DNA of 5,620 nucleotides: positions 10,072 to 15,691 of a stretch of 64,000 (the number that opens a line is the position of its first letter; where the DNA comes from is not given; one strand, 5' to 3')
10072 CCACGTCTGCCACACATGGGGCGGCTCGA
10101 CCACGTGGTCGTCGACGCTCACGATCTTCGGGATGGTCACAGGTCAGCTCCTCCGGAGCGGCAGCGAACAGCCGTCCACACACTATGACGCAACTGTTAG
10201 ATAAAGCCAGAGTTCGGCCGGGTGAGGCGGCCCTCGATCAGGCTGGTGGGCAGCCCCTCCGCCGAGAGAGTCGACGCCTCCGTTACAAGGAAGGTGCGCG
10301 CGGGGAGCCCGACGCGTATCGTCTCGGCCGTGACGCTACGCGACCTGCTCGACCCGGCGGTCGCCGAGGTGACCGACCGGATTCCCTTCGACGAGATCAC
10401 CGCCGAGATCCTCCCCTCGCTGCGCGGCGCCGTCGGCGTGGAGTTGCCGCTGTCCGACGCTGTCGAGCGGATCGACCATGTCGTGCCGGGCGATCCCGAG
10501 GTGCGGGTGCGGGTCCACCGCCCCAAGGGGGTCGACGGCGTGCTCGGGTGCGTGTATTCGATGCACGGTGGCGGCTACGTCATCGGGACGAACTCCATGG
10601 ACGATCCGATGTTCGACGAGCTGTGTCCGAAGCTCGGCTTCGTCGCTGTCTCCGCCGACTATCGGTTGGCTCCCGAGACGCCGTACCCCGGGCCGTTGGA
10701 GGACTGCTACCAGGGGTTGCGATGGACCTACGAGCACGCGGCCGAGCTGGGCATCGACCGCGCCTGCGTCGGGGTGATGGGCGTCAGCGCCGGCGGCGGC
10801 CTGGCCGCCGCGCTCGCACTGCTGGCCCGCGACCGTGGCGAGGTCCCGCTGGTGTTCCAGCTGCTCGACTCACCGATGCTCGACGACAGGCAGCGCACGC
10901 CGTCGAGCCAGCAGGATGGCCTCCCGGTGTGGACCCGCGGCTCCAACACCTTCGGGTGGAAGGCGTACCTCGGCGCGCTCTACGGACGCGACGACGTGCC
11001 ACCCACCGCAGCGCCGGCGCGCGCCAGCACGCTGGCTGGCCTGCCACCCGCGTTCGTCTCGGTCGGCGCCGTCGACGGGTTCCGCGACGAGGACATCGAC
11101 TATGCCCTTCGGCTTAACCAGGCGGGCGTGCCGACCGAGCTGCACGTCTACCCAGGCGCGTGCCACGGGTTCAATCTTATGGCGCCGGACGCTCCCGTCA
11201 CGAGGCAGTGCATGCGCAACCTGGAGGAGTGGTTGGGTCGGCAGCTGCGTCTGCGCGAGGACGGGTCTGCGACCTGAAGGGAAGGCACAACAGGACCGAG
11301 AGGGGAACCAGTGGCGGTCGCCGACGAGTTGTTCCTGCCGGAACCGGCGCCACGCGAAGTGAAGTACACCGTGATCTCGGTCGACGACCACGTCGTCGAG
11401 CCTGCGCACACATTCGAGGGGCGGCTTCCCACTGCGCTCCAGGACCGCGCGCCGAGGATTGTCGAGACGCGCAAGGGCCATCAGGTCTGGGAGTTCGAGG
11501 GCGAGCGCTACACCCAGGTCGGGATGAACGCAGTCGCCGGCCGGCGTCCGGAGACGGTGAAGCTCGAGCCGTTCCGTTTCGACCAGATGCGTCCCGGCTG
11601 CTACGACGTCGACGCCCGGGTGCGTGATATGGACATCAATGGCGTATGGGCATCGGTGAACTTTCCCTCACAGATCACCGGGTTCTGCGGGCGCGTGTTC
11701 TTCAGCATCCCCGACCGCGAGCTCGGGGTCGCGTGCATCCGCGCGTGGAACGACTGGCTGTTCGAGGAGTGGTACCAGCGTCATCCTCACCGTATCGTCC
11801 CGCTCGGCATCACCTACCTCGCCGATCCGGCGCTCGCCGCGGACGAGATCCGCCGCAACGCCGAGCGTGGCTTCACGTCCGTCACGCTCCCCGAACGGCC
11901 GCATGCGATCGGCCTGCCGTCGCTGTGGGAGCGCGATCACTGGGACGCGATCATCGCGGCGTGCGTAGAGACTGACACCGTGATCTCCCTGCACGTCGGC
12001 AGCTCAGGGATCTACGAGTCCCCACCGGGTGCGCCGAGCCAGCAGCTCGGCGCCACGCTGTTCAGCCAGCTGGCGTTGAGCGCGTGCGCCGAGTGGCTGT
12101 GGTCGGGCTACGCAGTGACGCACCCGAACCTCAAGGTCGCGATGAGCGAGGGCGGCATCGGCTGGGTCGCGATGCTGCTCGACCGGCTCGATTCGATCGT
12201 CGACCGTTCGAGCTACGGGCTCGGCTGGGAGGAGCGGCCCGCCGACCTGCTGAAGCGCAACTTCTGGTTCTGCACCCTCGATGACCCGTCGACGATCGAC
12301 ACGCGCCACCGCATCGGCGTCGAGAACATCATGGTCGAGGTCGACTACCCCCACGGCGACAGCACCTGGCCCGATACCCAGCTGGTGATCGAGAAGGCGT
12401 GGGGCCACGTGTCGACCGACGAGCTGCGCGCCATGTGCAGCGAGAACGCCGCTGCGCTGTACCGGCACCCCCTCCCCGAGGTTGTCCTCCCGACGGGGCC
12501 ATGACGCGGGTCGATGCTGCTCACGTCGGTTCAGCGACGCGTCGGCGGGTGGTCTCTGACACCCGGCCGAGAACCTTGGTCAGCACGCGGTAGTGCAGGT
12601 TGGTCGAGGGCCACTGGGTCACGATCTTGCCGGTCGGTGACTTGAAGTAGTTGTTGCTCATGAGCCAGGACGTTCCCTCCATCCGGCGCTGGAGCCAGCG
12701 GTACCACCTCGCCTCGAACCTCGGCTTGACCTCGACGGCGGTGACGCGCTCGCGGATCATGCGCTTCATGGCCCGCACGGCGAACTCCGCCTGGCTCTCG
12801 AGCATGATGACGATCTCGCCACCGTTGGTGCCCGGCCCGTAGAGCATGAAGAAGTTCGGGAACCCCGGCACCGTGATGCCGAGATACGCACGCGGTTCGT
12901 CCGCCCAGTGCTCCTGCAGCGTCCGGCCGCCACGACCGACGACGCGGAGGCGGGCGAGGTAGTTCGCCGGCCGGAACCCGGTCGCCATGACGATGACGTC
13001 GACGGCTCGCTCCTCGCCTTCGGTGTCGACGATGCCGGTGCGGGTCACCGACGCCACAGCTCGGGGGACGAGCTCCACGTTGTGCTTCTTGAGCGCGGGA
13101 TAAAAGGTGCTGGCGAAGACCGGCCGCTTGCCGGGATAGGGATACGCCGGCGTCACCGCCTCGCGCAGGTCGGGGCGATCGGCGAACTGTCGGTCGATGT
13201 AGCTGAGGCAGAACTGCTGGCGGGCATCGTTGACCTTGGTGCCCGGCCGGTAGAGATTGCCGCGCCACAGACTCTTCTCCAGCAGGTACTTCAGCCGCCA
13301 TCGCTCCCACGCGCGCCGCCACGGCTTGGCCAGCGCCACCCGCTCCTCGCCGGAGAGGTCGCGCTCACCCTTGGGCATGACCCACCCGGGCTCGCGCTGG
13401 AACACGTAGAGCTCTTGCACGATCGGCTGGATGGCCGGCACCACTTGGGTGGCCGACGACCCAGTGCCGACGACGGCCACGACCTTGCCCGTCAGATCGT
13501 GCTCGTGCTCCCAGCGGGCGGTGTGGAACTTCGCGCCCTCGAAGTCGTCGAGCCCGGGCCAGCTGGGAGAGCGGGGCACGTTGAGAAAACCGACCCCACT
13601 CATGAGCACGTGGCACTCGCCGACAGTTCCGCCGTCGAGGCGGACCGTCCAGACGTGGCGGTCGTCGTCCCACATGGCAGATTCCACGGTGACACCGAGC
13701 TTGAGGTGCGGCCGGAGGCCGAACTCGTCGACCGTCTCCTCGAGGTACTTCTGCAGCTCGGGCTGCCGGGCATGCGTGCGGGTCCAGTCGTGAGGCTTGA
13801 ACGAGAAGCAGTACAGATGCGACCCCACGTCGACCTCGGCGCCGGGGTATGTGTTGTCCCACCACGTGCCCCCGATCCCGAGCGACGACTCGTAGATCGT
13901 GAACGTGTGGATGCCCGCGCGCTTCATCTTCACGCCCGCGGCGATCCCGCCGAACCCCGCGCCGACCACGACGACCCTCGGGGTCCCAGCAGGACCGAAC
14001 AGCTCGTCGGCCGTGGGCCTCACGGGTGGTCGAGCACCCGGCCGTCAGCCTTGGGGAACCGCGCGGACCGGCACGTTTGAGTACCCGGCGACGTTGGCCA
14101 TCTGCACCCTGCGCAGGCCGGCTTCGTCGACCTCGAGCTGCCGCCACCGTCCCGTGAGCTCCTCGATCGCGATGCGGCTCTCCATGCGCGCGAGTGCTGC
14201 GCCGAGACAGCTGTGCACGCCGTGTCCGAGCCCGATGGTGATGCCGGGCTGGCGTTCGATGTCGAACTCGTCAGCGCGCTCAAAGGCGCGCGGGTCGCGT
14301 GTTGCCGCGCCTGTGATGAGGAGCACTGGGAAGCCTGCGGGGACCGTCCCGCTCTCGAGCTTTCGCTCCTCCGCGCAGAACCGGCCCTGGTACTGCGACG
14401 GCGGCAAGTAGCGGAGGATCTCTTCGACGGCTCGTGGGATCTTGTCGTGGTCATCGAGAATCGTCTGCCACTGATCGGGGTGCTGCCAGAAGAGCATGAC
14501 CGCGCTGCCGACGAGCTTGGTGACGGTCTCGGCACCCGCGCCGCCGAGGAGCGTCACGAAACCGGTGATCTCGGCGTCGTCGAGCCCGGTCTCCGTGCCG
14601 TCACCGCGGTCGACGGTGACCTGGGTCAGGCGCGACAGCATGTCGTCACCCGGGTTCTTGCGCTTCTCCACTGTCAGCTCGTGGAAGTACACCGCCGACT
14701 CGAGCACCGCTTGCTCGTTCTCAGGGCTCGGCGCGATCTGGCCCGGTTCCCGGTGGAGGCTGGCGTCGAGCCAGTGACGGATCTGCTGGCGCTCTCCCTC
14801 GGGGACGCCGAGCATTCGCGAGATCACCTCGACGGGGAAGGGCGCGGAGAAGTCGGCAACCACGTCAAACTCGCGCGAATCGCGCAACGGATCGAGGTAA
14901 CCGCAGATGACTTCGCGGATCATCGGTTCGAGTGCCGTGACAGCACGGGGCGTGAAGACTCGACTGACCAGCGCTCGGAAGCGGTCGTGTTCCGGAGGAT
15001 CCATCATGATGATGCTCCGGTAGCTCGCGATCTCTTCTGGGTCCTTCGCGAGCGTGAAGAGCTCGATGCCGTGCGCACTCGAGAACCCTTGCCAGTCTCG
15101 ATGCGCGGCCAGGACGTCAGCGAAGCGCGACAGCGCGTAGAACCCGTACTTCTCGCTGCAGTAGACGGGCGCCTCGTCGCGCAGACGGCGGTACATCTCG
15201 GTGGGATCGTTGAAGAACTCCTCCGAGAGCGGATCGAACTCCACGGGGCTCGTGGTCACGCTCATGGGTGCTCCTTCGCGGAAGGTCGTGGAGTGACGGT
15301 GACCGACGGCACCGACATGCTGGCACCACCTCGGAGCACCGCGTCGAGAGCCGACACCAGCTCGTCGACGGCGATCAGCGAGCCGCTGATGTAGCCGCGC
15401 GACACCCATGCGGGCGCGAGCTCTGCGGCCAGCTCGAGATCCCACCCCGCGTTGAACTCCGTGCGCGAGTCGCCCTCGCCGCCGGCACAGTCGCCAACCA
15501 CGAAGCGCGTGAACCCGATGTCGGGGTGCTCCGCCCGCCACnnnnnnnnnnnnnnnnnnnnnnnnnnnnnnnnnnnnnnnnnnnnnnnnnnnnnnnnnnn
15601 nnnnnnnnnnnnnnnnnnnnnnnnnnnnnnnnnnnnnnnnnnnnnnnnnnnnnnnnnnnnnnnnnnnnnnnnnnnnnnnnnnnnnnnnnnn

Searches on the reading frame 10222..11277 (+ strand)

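Call 44: search_protein_families(library=pfam, proteins=[window:10222-11277:+], max_evalue=0.001)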
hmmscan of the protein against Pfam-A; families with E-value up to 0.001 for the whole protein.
window:10222-11277:+ (351 aa): 4 families
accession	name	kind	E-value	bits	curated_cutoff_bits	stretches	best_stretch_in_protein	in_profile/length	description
PF07859.19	Abhydrolase_3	-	2.1e-57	194.7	25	1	113-317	3-208/210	alpha/beta hydrolase fold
PF20434.5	BD-FAE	-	3.3e-19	69.7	26.8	1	99-204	4-112/215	BD-FAE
PF00135.34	COesterase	-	2.2e-06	27.4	27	1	114-205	109-207/515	Carboxylesterase family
PF01738.24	DLH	-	0.00087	19.4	21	0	275-321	144-192/217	Dienelactone hydrolase family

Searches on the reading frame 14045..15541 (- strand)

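Call 32: search_protein_families(library=pfam, proteins=[window:14045-15541:-], max_evalue=0.00001)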
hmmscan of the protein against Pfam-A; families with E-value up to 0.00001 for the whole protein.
window:14045-15541:- (498 aa): 1 family
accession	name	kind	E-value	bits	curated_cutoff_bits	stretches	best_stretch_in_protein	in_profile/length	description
PF00067.27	p450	-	3.1e-15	56.4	22.8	1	283-460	223-426/462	Cytochrome P450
